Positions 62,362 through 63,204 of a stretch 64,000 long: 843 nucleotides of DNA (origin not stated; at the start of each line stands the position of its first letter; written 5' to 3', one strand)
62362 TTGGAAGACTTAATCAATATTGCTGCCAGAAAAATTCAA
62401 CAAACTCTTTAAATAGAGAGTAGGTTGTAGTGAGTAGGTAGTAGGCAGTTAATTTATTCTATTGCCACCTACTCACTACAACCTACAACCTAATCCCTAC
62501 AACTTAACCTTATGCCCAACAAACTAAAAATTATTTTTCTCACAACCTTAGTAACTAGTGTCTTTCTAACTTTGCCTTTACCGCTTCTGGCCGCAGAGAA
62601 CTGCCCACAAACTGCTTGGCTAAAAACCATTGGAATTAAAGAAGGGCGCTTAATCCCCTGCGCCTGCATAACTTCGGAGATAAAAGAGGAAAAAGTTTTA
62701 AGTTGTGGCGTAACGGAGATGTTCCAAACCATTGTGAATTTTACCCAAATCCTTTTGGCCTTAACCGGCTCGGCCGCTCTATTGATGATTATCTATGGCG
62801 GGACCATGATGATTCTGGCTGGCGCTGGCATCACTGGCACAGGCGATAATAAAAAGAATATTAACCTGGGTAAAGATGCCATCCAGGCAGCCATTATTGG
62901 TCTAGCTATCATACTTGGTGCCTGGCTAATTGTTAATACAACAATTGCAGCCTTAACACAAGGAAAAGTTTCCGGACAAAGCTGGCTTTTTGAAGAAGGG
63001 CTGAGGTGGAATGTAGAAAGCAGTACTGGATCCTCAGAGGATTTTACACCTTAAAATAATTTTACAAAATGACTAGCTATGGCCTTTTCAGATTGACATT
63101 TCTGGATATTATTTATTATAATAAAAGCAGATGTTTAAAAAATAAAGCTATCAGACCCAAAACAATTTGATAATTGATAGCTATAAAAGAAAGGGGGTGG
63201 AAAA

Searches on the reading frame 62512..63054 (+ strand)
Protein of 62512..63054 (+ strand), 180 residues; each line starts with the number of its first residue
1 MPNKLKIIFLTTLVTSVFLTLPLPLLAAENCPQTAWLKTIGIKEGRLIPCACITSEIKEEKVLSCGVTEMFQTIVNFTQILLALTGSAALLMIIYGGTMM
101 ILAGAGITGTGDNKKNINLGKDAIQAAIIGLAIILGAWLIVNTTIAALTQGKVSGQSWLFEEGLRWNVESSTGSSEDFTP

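Call 3: search_protein_families(library=pfam, proteins=[window:62512-63054:+], max_evalue=1)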
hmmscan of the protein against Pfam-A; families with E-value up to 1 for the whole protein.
window:62512-63054:+ (180 aa): 1 family
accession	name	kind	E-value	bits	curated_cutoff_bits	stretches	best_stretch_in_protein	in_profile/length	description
PF18895.5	T4SS_pilin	-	1.5e-06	28.6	26.6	1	68-142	3-69/71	Type IV secretion system pilin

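Call 12: search_protein_families(library=ncbifam, proteins=[window:62512-63054:+], max_evalue=0.1)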
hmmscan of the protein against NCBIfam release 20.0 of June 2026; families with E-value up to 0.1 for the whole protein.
window:62512-63054:+ (180 aa): 0 families
